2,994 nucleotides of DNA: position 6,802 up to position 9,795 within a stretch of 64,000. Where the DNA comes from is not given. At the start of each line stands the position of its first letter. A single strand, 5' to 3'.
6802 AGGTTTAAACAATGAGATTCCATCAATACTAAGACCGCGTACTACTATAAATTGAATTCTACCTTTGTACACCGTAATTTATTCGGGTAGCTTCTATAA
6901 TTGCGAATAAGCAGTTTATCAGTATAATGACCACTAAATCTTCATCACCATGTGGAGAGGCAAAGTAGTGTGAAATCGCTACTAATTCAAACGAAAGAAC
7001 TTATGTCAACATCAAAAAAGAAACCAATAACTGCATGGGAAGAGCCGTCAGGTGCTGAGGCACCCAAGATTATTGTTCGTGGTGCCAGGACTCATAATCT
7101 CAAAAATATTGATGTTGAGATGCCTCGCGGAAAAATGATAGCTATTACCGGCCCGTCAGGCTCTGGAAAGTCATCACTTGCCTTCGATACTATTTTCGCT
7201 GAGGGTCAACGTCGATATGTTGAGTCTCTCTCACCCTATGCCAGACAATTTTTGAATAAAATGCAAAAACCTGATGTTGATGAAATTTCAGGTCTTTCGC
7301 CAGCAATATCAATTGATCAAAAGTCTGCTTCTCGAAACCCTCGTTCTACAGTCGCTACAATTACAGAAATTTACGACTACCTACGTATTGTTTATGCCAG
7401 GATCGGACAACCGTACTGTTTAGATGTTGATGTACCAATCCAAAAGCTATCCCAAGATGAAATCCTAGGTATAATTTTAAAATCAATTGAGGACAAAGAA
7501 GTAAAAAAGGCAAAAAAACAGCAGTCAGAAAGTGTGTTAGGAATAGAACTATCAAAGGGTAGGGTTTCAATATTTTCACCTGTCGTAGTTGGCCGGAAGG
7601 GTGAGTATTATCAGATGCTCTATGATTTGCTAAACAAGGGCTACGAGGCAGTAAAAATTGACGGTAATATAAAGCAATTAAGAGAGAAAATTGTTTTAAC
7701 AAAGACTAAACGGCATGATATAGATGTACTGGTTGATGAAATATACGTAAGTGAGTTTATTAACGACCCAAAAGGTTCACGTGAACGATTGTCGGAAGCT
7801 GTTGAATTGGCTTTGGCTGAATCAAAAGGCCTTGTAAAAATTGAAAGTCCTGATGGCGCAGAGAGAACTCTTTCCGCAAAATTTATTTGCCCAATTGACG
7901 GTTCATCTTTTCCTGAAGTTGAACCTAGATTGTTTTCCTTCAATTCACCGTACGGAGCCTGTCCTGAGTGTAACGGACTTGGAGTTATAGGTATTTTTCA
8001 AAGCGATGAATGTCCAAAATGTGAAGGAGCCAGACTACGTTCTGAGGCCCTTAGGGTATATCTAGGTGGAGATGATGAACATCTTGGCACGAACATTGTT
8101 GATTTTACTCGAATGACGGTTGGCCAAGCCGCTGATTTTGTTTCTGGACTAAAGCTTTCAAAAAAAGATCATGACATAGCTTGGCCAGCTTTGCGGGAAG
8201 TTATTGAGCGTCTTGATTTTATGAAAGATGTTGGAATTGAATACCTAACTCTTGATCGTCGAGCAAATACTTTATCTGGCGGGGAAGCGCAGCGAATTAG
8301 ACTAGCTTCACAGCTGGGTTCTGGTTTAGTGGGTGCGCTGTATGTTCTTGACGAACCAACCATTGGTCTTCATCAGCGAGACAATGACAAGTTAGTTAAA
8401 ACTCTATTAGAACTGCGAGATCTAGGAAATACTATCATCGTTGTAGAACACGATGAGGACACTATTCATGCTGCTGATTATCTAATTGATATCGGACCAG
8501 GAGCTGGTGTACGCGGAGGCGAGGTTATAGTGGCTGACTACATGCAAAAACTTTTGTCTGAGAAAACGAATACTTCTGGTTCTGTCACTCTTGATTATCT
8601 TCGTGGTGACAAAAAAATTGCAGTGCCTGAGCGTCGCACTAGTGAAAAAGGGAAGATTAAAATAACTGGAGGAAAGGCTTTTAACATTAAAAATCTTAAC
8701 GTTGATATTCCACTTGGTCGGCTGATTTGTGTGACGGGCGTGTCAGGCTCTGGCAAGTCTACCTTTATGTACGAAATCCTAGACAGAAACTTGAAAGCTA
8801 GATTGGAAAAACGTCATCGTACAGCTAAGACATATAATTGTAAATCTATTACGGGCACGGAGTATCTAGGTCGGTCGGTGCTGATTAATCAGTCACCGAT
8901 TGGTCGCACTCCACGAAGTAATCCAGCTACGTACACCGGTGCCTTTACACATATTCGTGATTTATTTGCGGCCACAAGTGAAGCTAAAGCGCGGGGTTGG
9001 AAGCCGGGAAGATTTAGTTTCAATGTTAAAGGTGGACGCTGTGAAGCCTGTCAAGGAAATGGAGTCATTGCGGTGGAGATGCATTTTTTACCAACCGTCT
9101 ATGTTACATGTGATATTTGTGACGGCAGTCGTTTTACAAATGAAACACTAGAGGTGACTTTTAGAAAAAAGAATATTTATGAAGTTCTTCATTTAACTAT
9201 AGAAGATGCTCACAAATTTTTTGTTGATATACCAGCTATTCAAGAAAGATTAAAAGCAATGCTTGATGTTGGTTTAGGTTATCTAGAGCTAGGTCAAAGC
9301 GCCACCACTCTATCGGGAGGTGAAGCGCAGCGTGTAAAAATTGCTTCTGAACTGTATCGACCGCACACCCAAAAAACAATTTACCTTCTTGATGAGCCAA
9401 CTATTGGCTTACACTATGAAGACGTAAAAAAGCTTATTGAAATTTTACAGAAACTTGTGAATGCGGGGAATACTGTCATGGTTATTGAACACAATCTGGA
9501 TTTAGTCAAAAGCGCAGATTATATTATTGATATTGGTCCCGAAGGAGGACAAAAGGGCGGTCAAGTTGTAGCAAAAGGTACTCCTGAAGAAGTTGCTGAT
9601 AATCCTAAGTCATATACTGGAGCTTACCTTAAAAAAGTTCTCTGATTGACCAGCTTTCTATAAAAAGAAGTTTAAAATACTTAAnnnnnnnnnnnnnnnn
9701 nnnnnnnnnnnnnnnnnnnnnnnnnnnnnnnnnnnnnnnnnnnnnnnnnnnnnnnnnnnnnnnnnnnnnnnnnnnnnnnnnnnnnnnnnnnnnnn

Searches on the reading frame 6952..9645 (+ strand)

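Call 4: search_protein_families(library=pfam, proteins=[window:6952-9645:+], max_evalue=0.01)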
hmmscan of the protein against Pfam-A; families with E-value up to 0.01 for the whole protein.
window:6952-9645:+ (897 aa): 29 families (the best 25 are shown)
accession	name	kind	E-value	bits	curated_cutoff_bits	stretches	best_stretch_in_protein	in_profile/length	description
PF00005.33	ABC_tran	-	1.6e-23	84.3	25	2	50-77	1-28/137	ABC transporter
PF17760.6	UvrA_inter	-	4.8e-22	78.3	23.3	1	202-300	16-108/109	UvrA interaction domain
PF02463.25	SMC_N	-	2.9e-12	46.9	40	1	40-514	5-211/220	RecF/RecN/SMC N terminal domain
PF13304.12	AAA_21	-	7.2e-10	39.8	27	0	793-842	243-293/304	AAA domain, putative AbiEii toxin, Type IV TA system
PF13555.12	AAA_29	-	7.4e-08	32.5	27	1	54-76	16-38/61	P-loop containing region of AAA domain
PF13191.12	AAA_16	-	1.2e-07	32.9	32.6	0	55-115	19-85/167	AAA ATPase domain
PF00684.25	DnaJ_CXXCXGXG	-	1.1e-06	29.3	32.7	0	696-727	17-51/65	DnaJ central domain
PF13401.12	AAA_22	-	1.6e-05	25.7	27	0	590-637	6-48/130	AAA domain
PF20703.3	nSTAND1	-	4e-05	23.8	27.1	0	51-78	24-51/379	Novel STAND NTPase 1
PF00485.24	PRK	-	4.7e-05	23.7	22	0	591-612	1-22/196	Phosphoribulokinase / Uridine kinase family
PF03193.22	RsgA_GTPase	-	5.2e-05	23.6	30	0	12-77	59-123/174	RsgA GTPase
PF13481.12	AAA_25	-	7.7e-05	22.8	27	0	57-80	30-53/195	AAA domain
PF20720.3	nSTAND3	-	9.8e-05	22.5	27.2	0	60-78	17-35/155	Novel STAND NTPase 3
PF13175.12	AAA_15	-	0.00011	22.4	32.1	0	805-843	326-365/374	AAA ATPase domain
PF13238.12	AAA_18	-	0.00018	22.4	29.4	0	592-609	1-18/128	AAA domain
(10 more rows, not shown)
